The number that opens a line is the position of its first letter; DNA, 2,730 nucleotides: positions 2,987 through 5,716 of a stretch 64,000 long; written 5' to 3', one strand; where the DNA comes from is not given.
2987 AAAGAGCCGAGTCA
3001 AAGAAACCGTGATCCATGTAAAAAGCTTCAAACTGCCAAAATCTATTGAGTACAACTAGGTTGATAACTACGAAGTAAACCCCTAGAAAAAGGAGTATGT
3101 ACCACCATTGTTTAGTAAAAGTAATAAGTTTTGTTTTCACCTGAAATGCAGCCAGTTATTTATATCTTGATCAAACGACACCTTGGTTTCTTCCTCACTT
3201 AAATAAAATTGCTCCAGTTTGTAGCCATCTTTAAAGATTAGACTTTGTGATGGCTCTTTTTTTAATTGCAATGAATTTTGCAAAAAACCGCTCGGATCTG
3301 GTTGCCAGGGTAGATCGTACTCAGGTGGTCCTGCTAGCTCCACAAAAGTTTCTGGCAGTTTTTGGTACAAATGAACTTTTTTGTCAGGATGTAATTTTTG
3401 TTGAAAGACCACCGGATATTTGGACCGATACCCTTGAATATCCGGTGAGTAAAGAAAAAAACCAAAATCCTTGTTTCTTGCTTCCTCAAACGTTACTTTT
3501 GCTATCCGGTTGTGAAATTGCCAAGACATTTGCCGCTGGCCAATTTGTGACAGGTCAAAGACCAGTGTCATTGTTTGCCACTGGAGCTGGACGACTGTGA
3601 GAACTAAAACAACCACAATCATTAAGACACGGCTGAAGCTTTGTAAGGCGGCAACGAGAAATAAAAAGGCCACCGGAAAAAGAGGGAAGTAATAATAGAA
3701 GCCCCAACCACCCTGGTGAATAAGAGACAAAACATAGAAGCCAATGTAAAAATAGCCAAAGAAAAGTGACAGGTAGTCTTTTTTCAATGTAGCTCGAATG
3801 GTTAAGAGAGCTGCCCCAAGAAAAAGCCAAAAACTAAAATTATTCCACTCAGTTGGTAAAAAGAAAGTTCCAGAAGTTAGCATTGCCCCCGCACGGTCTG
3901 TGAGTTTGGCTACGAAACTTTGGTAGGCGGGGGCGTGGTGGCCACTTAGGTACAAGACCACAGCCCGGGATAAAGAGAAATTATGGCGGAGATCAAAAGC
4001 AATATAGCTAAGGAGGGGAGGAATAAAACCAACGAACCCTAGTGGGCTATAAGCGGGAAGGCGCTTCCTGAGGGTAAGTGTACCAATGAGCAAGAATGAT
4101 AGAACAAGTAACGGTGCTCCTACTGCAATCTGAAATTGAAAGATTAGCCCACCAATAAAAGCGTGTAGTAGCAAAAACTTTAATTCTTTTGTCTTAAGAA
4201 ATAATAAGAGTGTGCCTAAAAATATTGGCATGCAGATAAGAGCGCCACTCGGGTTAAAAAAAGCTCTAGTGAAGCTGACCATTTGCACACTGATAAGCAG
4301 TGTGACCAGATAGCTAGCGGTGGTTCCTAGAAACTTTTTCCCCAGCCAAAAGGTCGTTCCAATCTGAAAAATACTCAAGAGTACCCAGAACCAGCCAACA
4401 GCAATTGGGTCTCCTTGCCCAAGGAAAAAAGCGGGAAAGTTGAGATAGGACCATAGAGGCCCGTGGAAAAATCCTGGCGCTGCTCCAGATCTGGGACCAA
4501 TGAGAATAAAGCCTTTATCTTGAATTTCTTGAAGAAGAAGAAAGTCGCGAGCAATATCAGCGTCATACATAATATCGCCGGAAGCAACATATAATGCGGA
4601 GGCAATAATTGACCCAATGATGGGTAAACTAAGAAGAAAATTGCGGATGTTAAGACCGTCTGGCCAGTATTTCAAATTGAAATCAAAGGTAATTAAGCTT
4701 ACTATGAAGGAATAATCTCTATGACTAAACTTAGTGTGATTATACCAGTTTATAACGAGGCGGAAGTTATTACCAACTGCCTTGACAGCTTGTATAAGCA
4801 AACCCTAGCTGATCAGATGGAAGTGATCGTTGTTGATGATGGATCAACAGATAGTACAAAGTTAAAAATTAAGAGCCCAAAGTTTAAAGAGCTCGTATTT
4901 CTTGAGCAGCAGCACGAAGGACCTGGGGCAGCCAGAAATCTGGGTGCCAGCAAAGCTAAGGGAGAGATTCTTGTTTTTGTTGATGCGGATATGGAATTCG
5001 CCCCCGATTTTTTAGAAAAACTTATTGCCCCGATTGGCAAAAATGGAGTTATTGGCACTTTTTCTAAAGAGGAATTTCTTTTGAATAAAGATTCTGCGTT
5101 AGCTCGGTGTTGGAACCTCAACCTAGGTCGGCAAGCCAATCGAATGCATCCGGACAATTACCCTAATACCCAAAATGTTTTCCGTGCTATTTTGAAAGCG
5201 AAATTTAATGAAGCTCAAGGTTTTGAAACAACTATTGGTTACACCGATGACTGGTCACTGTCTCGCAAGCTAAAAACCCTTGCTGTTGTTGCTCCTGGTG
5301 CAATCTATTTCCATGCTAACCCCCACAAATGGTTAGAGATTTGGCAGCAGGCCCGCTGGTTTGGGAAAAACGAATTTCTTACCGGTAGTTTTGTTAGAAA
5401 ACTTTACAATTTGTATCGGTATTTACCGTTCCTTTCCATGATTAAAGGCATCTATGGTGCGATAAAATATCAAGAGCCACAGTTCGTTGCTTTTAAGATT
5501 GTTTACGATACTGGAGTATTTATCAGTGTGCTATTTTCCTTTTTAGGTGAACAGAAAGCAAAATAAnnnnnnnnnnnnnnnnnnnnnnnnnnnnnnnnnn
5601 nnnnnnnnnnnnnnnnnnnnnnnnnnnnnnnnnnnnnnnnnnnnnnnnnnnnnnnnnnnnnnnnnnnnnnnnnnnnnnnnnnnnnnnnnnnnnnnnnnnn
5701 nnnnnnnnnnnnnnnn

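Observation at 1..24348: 24-kb surface-glycan locus dominated by polyprenyl-phosphate-dependent GT-C (PMT/ArnT-like) paralogues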

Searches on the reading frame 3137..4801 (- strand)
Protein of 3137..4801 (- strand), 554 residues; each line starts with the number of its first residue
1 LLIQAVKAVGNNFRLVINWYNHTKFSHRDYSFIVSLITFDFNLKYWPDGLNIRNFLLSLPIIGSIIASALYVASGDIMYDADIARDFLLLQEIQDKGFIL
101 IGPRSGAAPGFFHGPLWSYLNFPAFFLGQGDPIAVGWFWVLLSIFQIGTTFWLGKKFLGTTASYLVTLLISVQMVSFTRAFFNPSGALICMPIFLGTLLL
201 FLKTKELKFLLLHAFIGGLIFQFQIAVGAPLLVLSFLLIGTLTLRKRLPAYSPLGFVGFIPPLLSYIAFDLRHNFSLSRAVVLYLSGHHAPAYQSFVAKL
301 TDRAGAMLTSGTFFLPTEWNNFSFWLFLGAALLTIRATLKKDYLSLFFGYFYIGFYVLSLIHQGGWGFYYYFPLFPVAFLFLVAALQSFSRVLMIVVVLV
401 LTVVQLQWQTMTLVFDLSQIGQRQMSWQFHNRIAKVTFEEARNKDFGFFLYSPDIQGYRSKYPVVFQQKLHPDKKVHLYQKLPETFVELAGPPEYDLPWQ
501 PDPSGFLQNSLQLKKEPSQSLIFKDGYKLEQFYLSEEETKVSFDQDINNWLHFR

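Call 3: search_protein_families(library=pfam, proteins=[window:3137-4801:-], max_evalue=0.01)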
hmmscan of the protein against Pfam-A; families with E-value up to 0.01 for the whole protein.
window:3137-4801:- (554 aa): 0 families

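Call 10: search_protein_families(library=pfam, proteins=[window:3137-4801:-], max_evalue=10)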
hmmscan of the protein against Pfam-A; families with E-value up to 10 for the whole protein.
window:3137-4801:- (554 aa): 0 families

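Call 11: search_protein_families(library=ncbifam, proteins=[window:3137-4801:-], max_evalue=0.1)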
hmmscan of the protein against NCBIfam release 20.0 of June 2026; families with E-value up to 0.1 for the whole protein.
window:3137-4801:- (554 aa): 0 families

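Call 21: find_homologous_proteins(query=window:3137-4801:-, max_evalue=0.001)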
Query window:3137-4801:- (554 aa): 76 proteins with E <= 0.001 among 8000 candidates.
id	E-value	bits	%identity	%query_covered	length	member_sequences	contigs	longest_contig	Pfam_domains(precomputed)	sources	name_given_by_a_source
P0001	0.0e+0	1075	100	86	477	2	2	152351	-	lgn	-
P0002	1.1e-147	511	48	88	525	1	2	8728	-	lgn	-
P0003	4.0e-146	506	47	89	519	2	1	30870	-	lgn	-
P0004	5.2e-143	496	46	88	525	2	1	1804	PF13231.13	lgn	-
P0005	1.5e-133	465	44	88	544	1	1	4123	-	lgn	-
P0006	6.6e-133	463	44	88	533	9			-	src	-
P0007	1.5e-131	458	44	89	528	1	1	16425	-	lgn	-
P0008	7.7e-131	456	45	90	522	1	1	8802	-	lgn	-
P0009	1.5e-121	425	43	91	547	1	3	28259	-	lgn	-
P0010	1.7e-93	332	35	90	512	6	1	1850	-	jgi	-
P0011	2.5e-93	332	37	90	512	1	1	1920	-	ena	-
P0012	4.3e-93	331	35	90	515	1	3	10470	-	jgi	-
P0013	1.5e-90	323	36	88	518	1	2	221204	-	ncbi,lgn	-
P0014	1.1e-88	317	36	89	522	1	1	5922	-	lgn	-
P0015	2.7e-88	315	34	91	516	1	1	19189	-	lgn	-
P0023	2.9e-82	295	34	89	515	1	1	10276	PF13231.13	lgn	-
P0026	2.2e-81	292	34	86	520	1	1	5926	PF13231.13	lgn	-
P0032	2.4e-78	282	35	90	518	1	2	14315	PF13231.13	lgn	-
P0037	2.7e-76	276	35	89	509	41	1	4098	PF13231.13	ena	-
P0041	1.3e-71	260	32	89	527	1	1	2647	PF13231.13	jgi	jgi:hypothetical protein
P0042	1.3e-70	257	32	86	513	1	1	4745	PF13231.13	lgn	-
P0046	8.2e-70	254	32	83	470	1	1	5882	PF13231.13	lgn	-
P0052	1.3e-67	247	34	88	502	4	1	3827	PF13231.13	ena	-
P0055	6.2e-67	245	30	90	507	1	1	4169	PF13231.13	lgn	-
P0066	1.1e-61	227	35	75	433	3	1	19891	PF13231.13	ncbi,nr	ncbi:MAG: hypothetical protein UU52_C0007G0003 [Candidatus Levybacteria bacterium GW2011_GWB1_41_21]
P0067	1.1e-61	227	30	88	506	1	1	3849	PF13231.13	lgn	-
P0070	7.0e-60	221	29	88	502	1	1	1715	PF13231.13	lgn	-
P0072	4.2e-57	212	30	89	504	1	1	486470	PF13231.13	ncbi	-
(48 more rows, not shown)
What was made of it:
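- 3137..4675 (-): GT-C-fold glycosyltransferase with no Pfam hit. Probable TTG start at 4675; the ORF extends to 4801; the gene caller used ATG 4570, which removes TM1. 76 homologues, all CPR/Microgenomates, of which 14 carry a precomputed PMT_2 hit (call 21).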

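Call 33: predict_structure(alignment_id=A1)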
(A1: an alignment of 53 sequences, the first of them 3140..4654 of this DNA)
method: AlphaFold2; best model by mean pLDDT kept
length: 505 residues; sequences in the alignment: 53
mean_pLDDT: 93.8   pTM: 0.93
mean pLDDT of the five models: 93.8, 93.3, 93.4, 92.3, 91.9
residues with pLDDT >= 90: 431; 70-90: 63; 50-70: 11; < 50: 0
segments of 3 or more residues with pLDDT < 50: none
pLDDT, mean of each block of 10 residues (from residue 1): 88 98 98 94 94 82 91 98 98 98 97 97 97 97 98 96 98 94 98 94 91 93 93 83 82 96 94 95 88 90 97 87 96 96 96 97 97 97 99 98 87 96 97 98 89 94 96 97 98 85 60
secondary structure, 60 per line:
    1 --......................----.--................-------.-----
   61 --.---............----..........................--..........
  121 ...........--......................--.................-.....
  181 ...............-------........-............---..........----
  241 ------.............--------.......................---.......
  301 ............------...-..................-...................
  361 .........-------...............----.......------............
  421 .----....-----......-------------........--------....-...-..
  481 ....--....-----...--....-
elements in order: H3-24 H32-47 H67-78 H83-108 H111-131 H134-155 H158-174 H176-195 H203-210 H212-223 H227-236 H247-259 H268-290 H294-312 H323-340 H342-369 H378-391 E396-402 H409-421 E426-429 E435-440 H454-461 E470-473 E479-484 H487-490 H501-504
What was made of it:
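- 3137..4675 (-): AF2 pLDDT 93.8 (call 33).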

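Call 38: fold_search(model_id=the predicted structure, library=pdb)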
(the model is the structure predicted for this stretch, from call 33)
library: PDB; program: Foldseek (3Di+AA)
matches with E <= 10: 158; with E <= 0.001: 7
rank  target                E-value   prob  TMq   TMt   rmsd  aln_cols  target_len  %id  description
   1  5f15                  2.4e-05  1.00  0.60  0.56   7.8       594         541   12  Crystal Structure of ArnT from Cupriavidus metallidurans bound to Undecaprenyl phosphate (released 2016-02-17)
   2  5ezm                  5.3e-05  1.00  0.59  0.56   7.9       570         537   13  Crystal Structure of ArnT from Cupriavidus metallidurans in the apo state (released 2016-02-17)
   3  6ftg_5                2.8e-04  1.00  0.50  0.41  12.6       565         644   14  Subtomogram average of OST-containing ribosome-translocon complexes from canine rough microsomal membranes (released 2018-03-21)
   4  8pn9_A                5.1e-04  1.00  0.44  0.36  12.2       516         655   13  Structure of human oligosaccharyltransferase OST-A complex bound to NGI-1 (released 2024-05-08)
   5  3rce_A                6.3e-04  1.00  0.46  0.36   9.6       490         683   14  Bacterial oligosaccharyltransferase PglB (released 2011-06-15)
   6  3waj                  6.3e-04  1.00  0.45  0.30  12.8       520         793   11  Crystal structure of the Archaeoglobus fulgidus oligosaccharyltransferase (O29867_ARCFU) complex with Zn and sulfate (released 2013-10-30)
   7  9n9j_I                9.4e-04  1.00  0.46  0.35  12.3       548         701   13  Structure of a GRP94 folding intermediate engaged with a CCDC134- and FKBP11-bound secretory translocon (released 2025-11-19)
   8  6gxc_A                1.2e-03  1.00  0.49  0.37   8.6       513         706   13  Bacterial oligosaccharyltransferase PglB in complex with an inhibitory peptide and a reactive lipid-linked oligosaccha (released 2018-11-14)
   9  5ogl_A                1.5e-03  1.00  0.50  0.37   8.7       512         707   13  Structure of bacterial oligosaccharyltransferase PglB in complex with an acceptor peptide and an lipid-linked oligosac (released 2017-10-25)
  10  5gmy_A                1.8e-03  1.00  0.41  0.27  13.4       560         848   12  Crystal structure of the Archaeoglobus fulgidus oligosaccharyltransferase (O29867_ARCFU) tethered with an acceptor pep (released 2017-02-01)
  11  7oci_F                2.6e-03  1.00  0.45  0.37  12.3       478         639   15  Cryo-EM structure of yeast Ost6p containing oligosaccharyltransferase complex (released 2022-02-16)
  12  8agb_A                2.6e-03  1.00  0.40  0.33  12.4       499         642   15  Structure of yeast oligosaccharylransferase complex with lipid-linked oligosaccharide bound (released 2022-12-07)
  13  8b6l_I                3.0e-03  1.00  0.42  0.33  13.0       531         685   13  Subtomogram average of the human Sec61-TRAP-OSTA-translocon (released 2022-12-07)
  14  6ezn_F                3.3e-03  1.00  0.38  0.31  13.3       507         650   13  Cryo-EM structure of the yeast oligosaccharyltransferase (OST) complex (released 2018-01-17)
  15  9s6s_A                3.5e-03  1.00  0.49  0.46   7.3       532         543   12  Ternary cryo-EM structure of human ALG9 with Dol25-PP-GlcNAc2Man6, Dol25-P-Man and Fab (released 2026-03-18)
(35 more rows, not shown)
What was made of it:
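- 3137..4675 (-): Foldseek top 28 hits are all GT-C; best is ArnT 5f15, E 2.4e-5, TM 0.60 (call 38).
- On GT-C superfamily, GT-C(A)-type fold: For 3137-4801 the top 28 Foldseek hits are all GT-C (ArnT E 2.4e-5, TM 0.60) (call 38).
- Closest known: ArnT. Same: Best structural match of 3137-4801 (5f15, TM 0.60; call 38).
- The best fold match of 3137-4801 is ArnT, a lipid-acceptor enzyme (call 38).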

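Call 42: find_related_loci(query=A1, collection=genome_contigs, flank=10000)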
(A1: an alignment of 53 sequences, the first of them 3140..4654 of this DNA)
Query A1 (505 aa) in genome_contigs; peptide patterns used: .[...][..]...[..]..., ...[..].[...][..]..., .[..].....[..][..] (x = any residue, [..] = any of these).
242 stretches matched a pattern; 173 encode a relative of the query (tblastn E <= 1e-3); the best 80 are kept; 80 distinct loci.
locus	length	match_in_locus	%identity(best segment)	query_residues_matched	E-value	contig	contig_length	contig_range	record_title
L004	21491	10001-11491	47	12-505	6e-149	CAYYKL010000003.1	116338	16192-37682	MAG TPA_asm: uncultured Pseudomonadales bacterium isolate SRP192515_co2_10 genome assembly, contig: NODE_91_length_11633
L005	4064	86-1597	35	8-505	3e-100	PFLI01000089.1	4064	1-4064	MAG: Candidatus Roizmanbacteria bacterium CG_4_10_14_0_8_um_filter_33_9 CG_4_10_14_0.8_um_filter_scaffold_17989_c, whole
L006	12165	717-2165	37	19-505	2e-93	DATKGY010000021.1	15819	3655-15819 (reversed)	MAG TPA_asm: Patescibacteria group bacterium isolate SMAG_U14563 k141_149207, whole genome shotgun sequence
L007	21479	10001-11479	36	19-505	2e-93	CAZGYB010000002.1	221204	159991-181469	MAG TPA_asm: uncultured Gammaproteobacteria bacterium isolate SRP173033_co2_14 genome assembly, contig: NODE_10_length_2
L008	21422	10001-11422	35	25-505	8e-89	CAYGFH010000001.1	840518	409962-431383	MAG TPA_asm: uncultured Gammaproteobacteria bacterium isolate ERP113451_co1_294 genome assembly, contig: NODE_1_length_8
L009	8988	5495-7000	34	15-505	1e-88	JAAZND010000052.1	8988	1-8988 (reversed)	MAG: Candidatus Beckwithbacteria bacterium isolate AS27yjCOA_127 96864_AS27, whole genome shotgun sequence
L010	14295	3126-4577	35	19-505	3e-88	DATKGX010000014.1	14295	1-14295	MAG TPA_asm: Patescibacteria group bacterium isolate SMAG_U14562 k141_72086, whole genome shotgun sequence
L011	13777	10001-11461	36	12-505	3e-88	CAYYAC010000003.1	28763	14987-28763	MAG TPA_asm: uncultured Gammaproteobacteria bacterium isolate SRP200132_co2_12 genome assembly, contig: NODE_1229_length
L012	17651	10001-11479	34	13-505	4e-88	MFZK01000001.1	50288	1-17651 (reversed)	MAG: Candidatus Roizmanbacteria bacterium RIFCSPHIGHO2_02_FULL_37_13b rifcsphigho2_02_scaffold_1082, whole genome shotgu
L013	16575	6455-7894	35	19-505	3e-86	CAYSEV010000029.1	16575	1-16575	MAG TPA_asm: uncultured Gammaproteobacteria bacterium isolate SRP342105_co1_249 genome assembly, contig: NODE_4682_lengt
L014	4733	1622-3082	35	12-505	4e-86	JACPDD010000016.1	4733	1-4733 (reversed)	MAG: Candidatus Levyibacteriota bacterium isolate NC_groundwater_300_Ag_B-0.1um_39_8 S7_GD2017_3_B1_scaffold_11508, whol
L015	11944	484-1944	36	15-504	2e-85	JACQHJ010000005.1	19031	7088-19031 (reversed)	MAG: Candidatus Levyibacteriota bacterium isolate NC_groundwater_1096_Ag_S2p5_37_166 S_2p5_S6_coassembly_k141_1917797, w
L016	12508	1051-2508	34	12-505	2e-85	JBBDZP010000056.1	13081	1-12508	MAG: Candidatus Levyibacteriota bacterium isolate LejiaD_39_46 Lejia_D_7452_length_13081_cov_28, whole genome shotgun se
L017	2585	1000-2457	36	12-505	2e-87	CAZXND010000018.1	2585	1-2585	MAG TPA_asm: uncultured Gammaproteobacteria bacterium isolate SRP192515_co1_195 genome assembly, contig: NODE_49810_leng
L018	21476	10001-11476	35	14-505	2e-84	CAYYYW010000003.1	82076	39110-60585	MAG TPA_asm: uncultured Gammaproteobacteria bacterium isolate SRP178699_co1_35 genome assembly, contig: NODE_200_length_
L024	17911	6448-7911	36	19-493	2e-81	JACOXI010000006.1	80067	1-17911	MAG: Candidatus Daviesbacteria bacterium isolate NC_groundwater_149_Ag_S-0.1um_39_14 S4_GD2017_2_S1_scaffold_141, whole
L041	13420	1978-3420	31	23-505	2e-73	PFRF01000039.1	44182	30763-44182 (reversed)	MAG: Candidatus Levybacteria bacterium CG_4_9_14_0_2_um_filter_35_21 CG_4_9_14_0.2_um_filter_scaffold_223_c, whole genom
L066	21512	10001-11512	33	4-505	1e-74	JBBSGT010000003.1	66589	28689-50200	MAG: Candidatus Levyibacteriota bacterium isolate LS2_sbin.47 LS2_sbin.47_K_531395_L_66589_cov_17.9999, whole genome sho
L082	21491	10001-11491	31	10-505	3e-64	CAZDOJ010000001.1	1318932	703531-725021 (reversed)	MAG TPA_asm: uncultured Gammaproteobacteria bacterium isolate SRP292972_co3_93 genome assembly, contig: NODE_1_length_13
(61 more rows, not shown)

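Call 80: search_protein_families(library=pfam, proteins=[L066:15857-18913:+, L082:13885-16920:+, L041:11114-13420:+, L024:14407-15957:+, L024:15954-17450:+], max_evalue=0.05)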
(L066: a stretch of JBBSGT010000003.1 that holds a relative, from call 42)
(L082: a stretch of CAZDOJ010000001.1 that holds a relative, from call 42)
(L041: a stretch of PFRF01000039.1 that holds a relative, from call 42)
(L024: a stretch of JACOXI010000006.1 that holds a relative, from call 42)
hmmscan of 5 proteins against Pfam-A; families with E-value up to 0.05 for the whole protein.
L066:15857-18913:+ (1019 aa): 2 families
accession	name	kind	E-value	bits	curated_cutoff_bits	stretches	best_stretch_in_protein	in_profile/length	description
PF04932.20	Wzy_C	-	4.2e-08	33.5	31.7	1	242-449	2-149/149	O-Antigen ligase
PF00108.29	Thiolase_N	-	0.0054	16.6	26.4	1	295-365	187-256/260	Thiolase, N-terminal domain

L082:13885-16920:+ (1012 aa): 2 families
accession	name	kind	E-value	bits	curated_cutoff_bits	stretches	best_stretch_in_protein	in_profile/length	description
PF04932.20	Wzy_C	-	1.5e-09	38.3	31.7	1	238-444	2-149/149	O-Antigen ligase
PF10131.15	PTPS_related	-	0.00094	18.2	26.4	1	595-726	14-143/621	6-pyruvoyl-tetrahydropterin synthase related domain; membrane protein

L041:11114-13420:+ (769 aa): 2 families
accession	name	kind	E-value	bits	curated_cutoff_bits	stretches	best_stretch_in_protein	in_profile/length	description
PF04932.20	Wzy_C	-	5.3e-08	33.2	31.7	2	417-472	78-149/149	O-Antigen ligase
PF16357.10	PepSY_TM_like_2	-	0.041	14.3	27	0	677-712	142-177/197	Putative PepSY_TM-like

L024:14407-15957:+ (517 aa): 1 family
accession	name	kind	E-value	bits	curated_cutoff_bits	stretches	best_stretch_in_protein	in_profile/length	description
PF04932.20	Wzy_C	-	5.5e-09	36.4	31.7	1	263-448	2-149/149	O-Antigen ligase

L024:15954-17450:+ (499 aa): 1 family
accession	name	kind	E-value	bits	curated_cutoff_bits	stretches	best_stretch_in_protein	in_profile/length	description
PF13231.12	PMT_2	-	1.1e-10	42.5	26.1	1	95-241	12-160/160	Dolichyl-phosphate-mannose-protein mannosyltransferase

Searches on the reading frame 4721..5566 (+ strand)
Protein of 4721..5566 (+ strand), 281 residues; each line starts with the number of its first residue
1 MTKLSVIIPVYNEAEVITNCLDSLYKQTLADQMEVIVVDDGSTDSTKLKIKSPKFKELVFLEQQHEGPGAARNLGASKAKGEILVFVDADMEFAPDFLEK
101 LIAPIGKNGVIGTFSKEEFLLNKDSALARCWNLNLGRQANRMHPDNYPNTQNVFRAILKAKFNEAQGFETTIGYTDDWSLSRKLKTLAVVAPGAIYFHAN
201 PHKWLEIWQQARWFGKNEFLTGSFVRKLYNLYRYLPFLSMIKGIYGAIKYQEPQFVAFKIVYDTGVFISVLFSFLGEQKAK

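Call 3: search_protein_families(library=pfam, proteins=[window:4721-5566:+], max_evalue=0.01)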
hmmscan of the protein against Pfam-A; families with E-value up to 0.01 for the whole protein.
window:4721-5566:+ (281 aa): 3 families
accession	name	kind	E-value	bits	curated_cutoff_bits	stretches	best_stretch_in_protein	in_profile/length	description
PF00535.33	Glycos_transf_2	-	8.6e-32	110.8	23.3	1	5-157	1-159/168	Glycosyl transferase family 2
PF10111.15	Glyco_tranf_2_2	-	4.3e-15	56.4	27.3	1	5-102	1-103/276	Glycosyltransferase like family 2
PF13641.12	Glyco_tranf_2_3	-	1.7e-10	41.7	27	1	4-208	3-221/230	Glycosyltransferase like family 2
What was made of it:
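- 4721..5566 (+): GT2 glycosyltransferase, 281 aa, with one C-terminal hydrophobic segment. Glycos_transf_2 E 8.6e-32 (call 3).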

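Call 53: search_protein_families(library=ncbifam, proteins=[window:4721-5566:+], max_evalue=0.001)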
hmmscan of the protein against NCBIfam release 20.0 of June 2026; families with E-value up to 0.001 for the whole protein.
window:4721-5566:+ (281 aa): 26 families (the best 25 are shown)
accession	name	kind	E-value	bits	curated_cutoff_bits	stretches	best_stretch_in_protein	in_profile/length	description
NF041875.1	EPS_EpsD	equivalog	2.1e-31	109.5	370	1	4-219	1-228/325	exopolysaccharide biosynthesis glycosyltransferase EpsD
NF007482.0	PRK10073.1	equivalog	3.2e-23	82.2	423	1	2-103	6-108/334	glycosyltransferase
TIGR04283.1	glyco_like_mftF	equivalog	7.6e-22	78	182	1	4-188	1-173/221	TIGR04283 family arsenosugar biosynthesis glycosyltransferase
TIGR03965.1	mycofact_glyco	equivalog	5.7e-21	74.9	280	1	3-114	75-188/467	mycofactocin biosynthesis glycosyltransferase MftF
NF047683.1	TeichurnBiosyTuaG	equivalog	7.2e-18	65.1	400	1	3-128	7-134/252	teichuronic acid biosynthesis protein TuaG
TIGR03937.1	PgaC_IcaA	equivalog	2.2e-14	53.3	422.3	1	3-114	46-159/407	poly-beta-1,6-N-acetyl-D-glucosamine synthase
NF050050.1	ProtGlycPglI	equivalog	2.1e-12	47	500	1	1-105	1-108/306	GalNAc(5)-diNAcBac-PP-undecaprenol beta-1,3-glucosyltransferase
NF038299.1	EPS_HpsN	equivalog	4.9e-12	45.4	425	1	3-105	2-106/317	hormogonium polysaccharide biosynthesis glycosyltransferase HpsN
NF010496.0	PRK13915.1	equivalog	5.8e-12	45.3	262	1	2-106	31-143/307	glucosyl-3-phosphoglycerate synthase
TIGR04242.1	nodulat_NodC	equivalog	6.8e-12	45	550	1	3-110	49-161/395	chitooligosaccharide synthase NodC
NF038302.1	EPS_HpsE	equivalog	2e-11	43.4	300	1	3-114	2-120/307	hormogonium polysaccharide biosynthesis glycosyltransferase HpsE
NF041394.1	GtaseAglG_Halo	equivalog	4.7e-11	42.5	440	1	3-223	2-236/304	glucosyl-dolichyl phosphate glucuronosyltransferase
TIGR03469.1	HpnB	hypoth_equivalog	1.8e-10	40.4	379.25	1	3-106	45-161/386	hopene-associated glycosyltransferase HpnB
NF007986.1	PRK10714.1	equivalog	3.2e-10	39.5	529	1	2-115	6-126/316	undecaprenyl-phosphate 4-deoxy-4-formamido-L-arabinose transferase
TIGR03111.1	glyc2_xrt_Gpos1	hypoth_equivalog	1.8e-09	36.9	363.95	1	3-111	50-162/439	TIGR03111 family XrtG-associated glycosyltransferase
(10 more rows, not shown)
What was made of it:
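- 4721..5566 (+): Best NCBIfam match is EpsD-like (call 53).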
